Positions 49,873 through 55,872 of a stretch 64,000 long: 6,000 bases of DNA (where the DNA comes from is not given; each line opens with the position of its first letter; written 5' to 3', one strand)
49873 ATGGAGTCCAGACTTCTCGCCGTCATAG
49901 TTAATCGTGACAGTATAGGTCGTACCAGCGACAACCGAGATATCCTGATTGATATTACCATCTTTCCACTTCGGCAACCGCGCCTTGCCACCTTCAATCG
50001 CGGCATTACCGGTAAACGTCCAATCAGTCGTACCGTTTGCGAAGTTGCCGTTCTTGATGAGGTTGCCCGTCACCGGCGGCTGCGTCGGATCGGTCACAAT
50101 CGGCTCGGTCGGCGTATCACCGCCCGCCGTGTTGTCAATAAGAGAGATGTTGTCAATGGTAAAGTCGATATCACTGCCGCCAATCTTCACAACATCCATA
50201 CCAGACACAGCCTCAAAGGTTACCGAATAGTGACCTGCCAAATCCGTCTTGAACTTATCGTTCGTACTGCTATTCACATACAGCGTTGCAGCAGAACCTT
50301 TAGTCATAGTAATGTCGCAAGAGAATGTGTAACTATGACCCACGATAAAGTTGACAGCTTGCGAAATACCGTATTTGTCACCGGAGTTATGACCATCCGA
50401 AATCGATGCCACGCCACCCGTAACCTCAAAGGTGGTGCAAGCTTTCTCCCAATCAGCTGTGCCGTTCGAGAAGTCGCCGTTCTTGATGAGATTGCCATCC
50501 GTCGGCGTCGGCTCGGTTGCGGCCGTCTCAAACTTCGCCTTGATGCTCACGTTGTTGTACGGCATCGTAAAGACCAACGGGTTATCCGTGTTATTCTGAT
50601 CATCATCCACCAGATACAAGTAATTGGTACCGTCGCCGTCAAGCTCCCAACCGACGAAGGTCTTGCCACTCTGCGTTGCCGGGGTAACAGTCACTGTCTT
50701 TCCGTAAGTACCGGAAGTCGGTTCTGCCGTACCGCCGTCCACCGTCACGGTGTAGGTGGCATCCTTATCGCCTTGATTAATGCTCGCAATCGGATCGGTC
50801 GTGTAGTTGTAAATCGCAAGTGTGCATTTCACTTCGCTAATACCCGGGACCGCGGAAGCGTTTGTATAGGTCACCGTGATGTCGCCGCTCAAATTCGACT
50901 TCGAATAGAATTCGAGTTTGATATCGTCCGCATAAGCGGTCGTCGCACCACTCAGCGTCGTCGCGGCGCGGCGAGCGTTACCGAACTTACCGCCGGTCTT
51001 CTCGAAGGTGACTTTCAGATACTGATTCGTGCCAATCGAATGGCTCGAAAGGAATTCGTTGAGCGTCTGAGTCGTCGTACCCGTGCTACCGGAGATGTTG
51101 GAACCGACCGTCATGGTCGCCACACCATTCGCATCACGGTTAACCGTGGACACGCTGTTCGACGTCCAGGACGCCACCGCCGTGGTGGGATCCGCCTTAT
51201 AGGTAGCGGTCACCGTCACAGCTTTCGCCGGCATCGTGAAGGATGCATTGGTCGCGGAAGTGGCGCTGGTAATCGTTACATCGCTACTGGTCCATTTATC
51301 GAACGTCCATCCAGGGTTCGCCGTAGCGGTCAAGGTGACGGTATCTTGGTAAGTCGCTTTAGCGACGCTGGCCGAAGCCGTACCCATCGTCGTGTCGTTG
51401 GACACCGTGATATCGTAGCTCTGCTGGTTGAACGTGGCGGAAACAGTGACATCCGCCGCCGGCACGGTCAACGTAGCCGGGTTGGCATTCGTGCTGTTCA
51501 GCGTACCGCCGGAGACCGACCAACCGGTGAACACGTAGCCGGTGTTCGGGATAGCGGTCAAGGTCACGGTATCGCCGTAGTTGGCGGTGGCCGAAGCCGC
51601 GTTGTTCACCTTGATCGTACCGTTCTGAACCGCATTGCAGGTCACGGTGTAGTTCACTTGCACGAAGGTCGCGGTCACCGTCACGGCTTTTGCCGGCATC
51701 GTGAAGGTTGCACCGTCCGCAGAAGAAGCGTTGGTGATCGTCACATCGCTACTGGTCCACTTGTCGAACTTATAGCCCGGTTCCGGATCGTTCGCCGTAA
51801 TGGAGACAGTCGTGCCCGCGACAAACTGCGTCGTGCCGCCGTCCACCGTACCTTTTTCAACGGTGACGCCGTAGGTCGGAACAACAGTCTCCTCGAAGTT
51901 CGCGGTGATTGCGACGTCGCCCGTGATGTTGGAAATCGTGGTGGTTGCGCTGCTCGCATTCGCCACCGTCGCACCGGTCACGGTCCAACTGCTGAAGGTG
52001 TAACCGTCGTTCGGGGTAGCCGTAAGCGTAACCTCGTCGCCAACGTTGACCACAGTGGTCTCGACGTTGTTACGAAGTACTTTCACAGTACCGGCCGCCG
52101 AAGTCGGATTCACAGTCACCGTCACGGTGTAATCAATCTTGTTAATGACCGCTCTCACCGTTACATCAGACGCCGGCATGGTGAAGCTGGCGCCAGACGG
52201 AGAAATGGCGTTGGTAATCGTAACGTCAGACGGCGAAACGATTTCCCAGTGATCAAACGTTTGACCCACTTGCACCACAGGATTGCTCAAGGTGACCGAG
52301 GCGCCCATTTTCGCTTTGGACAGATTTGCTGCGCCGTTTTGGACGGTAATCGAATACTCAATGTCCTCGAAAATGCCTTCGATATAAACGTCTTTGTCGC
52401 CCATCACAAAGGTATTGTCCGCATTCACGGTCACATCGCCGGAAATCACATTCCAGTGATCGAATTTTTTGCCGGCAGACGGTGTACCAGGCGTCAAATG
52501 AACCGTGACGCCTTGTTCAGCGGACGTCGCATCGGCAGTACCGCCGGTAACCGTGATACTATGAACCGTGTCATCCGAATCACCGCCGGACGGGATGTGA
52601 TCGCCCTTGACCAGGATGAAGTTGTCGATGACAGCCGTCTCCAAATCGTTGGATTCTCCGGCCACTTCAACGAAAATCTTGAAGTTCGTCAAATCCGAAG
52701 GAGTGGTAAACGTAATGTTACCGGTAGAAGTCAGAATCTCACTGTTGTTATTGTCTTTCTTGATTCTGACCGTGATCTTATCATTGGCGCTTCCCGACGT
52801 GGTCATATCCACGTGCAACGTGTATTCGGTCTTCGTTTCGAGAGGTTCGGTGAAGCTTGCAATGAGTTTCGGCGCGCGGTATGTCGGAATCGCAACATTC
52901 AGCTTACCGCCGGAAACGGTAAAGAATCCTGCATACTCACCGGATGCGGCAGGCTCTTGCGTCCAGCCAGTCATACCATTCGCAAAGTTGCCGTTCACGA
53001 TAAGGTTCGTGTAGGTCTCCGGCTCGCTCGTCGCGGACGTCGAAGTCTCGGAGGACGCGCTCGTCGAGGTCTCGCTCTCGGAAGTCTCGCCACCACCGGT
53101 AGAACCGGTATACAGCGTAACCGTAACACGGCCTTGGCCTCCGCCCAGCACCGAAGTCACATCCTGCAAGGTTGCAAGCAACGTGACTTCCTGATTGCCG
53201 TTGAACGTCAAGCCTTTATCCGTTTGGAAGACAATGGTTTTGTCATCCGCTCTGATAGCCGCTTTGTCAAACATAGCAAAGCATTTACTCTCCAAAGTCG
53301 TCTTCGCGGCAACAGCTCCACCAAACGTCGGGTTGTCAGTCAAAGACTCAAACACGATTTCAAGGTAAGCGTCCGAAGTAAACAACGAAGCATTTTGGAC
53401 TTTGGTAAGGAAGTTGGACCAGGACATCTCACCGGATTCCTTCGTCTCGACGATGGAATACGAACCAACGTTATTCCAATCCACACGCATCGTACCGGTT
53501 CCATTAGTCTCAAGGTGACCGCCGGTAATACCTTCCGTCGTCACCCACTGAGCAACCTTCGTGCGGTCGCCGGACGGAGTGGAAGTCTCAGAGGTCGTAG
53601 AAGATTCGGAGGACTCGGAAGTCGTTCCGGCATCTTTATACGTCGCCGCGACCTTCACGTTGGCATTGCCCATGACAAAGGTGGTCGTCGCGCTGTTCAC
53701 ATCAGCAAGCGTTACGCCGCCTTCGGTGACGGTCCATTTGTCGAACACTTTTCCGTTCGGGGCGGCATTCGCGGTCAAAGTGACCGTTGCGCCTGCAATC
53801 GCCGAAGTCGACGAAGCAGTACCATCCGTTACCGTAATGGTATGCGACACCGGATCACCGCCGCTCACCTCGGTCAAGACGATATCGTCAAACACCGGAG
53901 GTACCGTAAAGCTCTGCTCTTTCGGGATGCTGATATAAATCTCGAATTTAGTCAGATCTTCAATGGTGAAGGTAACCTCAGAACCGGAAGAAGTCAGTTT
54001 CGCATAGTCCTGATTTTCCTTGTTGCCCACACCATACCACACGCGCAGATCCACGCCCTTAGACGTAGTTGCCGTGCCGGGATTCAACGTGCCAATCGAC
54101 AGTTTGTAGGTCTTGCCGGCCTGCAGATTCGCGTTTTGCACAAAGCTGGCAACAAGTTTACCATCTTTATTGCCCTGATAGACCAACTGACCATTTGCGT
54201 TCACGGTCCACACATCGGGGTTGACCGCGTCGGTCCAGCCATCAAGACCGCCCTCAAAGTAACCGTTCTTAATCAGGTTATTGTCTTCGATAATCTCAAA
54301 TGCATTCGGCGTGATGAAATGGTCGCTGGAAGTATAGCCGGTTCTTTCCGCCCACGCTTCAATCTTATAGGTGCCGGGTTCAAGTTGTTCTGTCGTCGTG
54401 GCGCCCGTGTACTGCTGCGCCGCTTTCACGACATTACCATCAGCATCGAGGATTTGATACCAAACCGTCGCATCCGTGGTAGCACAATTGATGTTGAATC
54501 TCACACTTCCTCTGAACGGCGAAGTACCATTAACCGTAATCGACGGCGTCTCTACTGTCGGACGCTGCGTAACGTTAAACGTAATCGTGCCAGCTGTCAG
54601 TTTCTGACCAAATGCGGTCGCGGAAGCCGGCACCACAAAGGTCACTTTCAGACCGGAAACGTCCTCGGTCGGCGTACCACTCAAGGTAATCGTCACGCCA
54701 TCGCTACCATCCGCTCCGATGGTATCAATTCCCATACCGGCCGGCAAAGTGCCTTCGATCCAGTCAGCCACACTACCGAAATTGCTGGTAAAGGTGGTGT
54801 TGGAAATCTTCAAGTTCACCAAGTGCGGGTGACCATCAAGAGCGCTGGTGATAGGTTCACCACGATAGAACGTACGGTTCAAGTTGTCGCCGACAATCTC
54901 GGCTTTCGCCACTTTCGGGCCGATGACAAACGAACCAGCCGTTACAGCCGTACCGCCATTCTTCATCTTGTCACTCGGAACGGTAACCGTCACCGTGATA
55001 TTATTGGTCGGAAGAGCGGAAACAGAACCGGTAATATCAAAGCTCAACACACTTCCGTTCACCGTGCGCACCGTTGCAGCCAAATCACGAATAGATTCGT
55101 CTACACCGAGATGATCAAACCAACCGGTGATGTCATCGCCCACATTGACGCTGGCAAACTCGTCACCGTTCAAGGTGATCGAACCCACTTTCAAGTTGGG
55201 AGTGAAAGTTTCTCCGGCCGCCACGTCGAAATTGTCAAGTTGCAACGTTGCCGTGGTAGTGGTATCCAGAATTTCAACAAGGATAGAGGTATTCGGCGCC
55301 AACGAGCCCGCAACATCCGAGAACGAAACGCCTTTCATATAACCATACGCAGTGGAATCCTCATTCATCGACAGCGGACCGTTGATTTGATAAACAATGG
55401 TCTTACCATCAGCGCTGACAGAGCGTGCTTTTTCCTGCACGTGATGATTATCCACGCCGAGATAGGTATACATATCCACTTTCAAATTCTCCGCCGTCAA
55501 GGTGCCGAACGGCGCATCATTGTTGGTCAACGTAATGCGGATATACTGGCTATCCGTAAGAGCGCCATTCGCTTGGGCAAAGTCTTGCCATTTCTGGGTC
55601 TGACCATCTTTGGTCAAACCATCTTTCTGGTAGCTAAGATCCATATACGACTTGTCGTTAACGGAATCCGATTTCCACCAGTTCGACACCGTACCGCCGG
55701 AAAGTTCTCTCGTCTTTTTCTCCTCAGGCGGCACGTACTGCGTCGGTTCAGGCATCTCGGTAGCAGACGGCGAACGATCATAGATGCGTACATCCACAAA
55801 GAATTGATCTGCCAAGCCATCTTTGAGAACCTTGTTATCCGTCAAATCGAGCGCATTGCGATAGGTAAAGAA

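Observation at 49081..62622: A 4,513-aa giant pilin: prepilin N-terminus fused to a multi-module adhesin as first gene of a type IV pilus operon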

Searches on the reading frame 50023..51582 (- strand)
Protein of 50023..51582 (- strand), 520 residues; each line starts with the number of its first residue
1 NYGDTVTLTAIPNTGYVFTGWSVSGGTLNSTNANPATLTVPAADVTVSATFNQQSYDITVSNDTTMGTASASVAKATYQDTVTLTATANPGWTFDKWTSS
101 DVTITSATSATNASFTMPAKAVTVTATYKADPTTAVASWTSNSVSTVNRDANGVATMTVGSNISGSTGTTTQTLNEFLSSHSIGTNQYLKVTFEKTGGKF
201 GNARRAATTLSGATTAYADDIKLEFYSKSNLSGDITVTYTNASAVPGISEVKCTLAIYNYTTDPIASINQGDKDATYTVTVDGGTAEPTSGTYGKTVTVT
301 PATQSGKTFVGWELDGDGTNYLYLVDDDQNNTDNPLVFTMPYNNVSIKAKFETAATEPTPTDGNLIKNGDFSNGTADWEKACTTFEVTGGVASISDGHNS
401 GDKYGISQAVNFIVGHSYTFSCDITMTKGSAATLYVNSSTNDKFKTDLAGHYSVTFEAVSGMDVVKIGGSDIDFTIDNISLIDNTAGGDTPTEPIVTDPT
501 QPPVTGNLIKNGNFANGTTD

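Call 8: search_protein_families(library=pfam, proteins=[window:50023-51582:-], max_evalue=1)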
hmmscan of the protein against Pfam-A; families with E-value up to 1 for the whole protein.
window:50023-51582:- (520 aa): 3 families
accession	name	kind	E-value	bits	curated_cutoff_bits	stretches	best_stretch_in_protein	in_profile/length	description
PF18998.6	Flg_new_2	-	1.8e-39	134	23.6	3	2-54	21-72/73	Divergent InlB B-repeat domain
PF09479.16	Flg_new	-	1.5e-05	25.4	27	2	277-320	1-46/65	Listeria-Bacteroides repeat domain (List_Bact_rpt)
PF00348.22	polyprenyl_synt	-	0.21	11.2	27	1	168-219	120-169/251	Polyprenyl synthetase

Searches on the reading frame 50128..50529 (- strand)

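Call 58: search_protein_families(library=pfam, proteins=[window:50128-50529:-], max_evalue=10)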
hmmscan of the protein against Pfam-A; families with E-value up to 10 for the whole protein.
window:50128-50529:- (134 aa): 2 families
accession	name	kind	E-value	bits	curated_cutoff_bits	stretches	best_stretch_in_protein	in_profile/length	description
PF02018.23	CBM_4_9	-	7.3e-06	26.8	25.9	1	12-92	1-90/136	Carbohydrate binding domain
PF04862.18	DUF642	-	0.018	15.3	27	1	14-108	2-87/157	Protein of unknown function (DUF642)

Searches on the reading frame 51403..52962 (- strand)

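Call 8: search_protein_families(library=pfam, proteins=[window:51403-52962:-], max_evalue=1)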
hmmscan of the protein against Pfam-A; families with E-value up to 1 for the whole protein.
window:51403-52962:- (520 aa): 3 families
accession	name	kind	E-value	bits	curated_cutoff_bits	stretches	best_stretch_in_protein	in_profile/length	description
PF18998.6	Flg_new_2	-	1.1e-57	192.4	23.6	5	438-514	1-72/73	Divergent InlB B-repeat domain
PF09479.16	Flg_new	-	2e-10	41.1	27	2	438-509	1-64/65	Listeria-Bacteroides repeat domain (List_Bact_rpt)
PF08402.16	TOBE_2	-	0.0075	16.8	21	0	289-323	40-76/76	TOBE domain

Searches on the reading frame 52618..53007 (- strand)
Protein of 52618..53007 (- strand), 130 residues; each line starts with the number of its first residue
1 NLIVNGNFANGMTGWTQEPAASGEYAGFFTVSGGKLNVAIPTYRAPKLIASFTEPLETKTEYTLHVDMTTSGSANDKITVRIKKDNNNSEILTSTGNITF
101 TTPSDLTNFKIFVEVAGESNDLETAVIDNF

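Call 58: search_protein_families(library=pfam, proteins=[window:52618-53007:-], max_evalue=10)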
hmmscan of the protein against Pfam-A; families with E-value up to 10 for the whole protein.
window:52618-53007:- (130 aa): 3 families
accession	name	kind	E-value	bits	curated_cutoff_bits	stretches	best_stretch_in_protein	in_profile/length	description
PF02018.23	CBM_4_9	-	2.7e-07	31.5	25.9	1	1-110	2-126/136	Carbohydrate binding domain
PF16640.11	Big_3_5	-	0.051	14.6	35.5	1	55-104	7-57/88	Bacterial Ig-like domain (group 3)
PF05775.19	AfaD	-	0.19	12.5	30.8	1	72-114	45-88/104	Enterobacteria AfaD invasin protein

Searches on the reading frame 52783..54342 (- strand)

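Call 8: search_protein_families(library=pfam, proteins=[window:52783-54342:-], max_evalue=1)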
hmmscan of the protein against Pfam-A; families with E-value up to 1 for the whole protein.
window:52783-54342:- (520 aa): 1 family
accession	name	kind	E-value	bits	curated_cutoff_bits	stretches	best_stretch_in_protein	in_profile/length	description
PF18998.6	Flg_new_2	-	1.7e-09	37.9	23.6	1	171-237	5-71/73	Divergent InlB B-repeat domain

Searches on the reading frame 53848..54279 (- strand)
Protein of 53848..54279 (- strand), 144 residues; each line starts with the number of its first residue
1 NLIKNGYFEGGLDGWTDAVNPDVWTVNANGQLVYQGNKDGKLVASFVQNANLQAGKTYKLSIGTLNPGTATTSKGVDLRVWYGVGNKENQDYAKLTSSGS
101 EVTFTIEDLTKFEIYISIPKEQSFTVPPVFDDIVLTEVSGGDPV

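Call 58: search_protein_families(library=pfam, proteins=[window:53848-54279:-], max_evalue=10)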
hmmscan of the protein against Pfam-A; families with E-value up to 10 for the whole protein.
window:53848-54279:- (144 aa): 2 families
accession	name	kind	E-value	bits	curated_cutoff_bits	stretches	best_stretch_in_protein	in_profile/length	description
PF02018.23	CBM_4_9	-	8.8e-05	23.3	25.9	1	1-64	2-71/136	Carbohydrate binding domain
PF24558.1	DUF7604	-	0.028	15.2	25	1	35-104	52-119/147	Domain of unknown function (DUF7604)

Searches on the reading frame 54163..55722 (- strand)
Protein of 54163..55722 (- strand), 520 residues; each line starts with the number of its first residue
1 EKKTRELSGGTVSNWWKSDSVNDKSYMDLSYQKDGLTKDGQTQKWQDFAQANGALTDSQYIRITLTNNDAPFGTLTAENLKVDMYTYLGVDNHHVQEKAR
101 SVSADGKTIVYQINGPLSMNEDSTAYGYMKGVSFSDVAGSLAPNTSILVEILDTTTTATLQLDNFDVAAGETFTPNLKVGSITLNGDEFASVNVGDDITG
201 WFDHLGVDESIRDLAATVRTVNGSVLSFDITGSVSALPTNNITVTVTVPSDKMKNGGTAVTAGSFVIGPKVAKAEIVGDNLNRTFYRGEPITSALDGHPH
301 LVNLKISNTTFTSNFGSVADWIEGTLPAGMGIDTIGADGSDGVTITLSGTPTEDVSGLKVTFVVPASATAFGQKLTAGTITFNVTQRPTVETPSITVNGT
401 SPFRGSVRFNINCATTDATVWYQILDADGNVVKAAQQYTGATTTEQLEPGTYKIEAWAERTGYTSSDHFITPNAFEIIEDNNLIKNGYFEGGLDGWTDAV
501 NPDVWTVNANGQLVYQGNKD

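Call 8: search_protein_families(library=pfam, proteins=[window:54163-55722:-], max_evalue=1)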
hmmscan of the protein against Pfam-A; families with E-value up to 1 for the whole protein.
window:54163-55722:- (520 aa): 4 families
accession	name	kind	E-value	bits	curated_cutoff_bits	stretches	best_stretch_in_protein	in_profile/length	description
PF17802.7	SpaA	-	0.0076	16.8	23.1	1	421-481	20-80/91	Prealbumin-like fold domain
PF25549.1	DUF7927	-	0.016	15.9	31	1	166-256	15-102/132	Domain of unknown function (DUF7927)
PF18962.6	Por_Secre_tail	-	0.13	13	27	0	409-456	10-62/75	Secretion system C-terminal sorting domain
PF06486.16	DUF1093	-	0.2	12.8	26.3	1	19-65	22-66/81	Protein of unknown function (DUF1093)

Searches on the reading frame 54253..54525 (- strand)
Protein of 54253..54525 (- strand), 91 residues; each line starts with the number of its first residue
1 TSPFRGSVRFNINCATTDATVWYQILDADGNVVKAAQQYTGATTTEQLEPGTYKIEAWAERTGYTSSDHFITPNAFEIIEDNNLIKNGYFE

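Call 58: search_protein_families(library=pfam, proteins=[window:54253-54525:-], max_evalue=10)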
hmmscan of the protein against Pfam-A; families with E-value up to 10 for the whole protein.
window:54253-54525:- (91 aa): 6 families
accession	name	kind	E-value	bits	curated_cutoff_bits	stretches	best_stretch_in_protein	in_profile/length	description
PF17802.7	SpaA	-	0.0004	20.9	23.1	1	22-82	20-80/91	Prealbumin-like fold domain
PF14900.11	DUF4493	-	0.026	14.8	27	1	24-60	34-73/226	Domain of unknown function (DUF4493)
PF18962.6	Por_Secre_tail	-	0.029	15.1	27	1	10-60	10-65/75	Secretion system C-terminal sorting domain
PF13860.13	FlgD_ig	-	0.066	13.6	27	1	9-37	11-41/79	FlgD Ig-like domain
PF10648.15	Gmad2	-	0.098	13.4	25.7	1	16-47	25-55/86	Immunoglobulin-like domain of bacterial spore germination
PF14524.12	Wzt_C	-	0.13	12.7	30.4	1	25-69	70-115/143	Wzt C-terminal domain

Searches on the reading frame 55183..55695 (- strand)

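Call 58: search_protein_families(library=pfam, proteins=[window:55183-55695:-], max_evalue=10)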
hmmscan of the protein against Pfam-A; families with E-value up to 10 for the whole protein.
window:55183-55695:- (171 aa): 1 family
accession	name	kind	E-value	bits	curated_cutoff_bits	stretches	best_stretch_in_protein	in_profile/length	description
PF06486.16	DUF1093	-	0.025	15.6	26.3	1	10-56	22-66/81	Protein of unknown function (DUF1093)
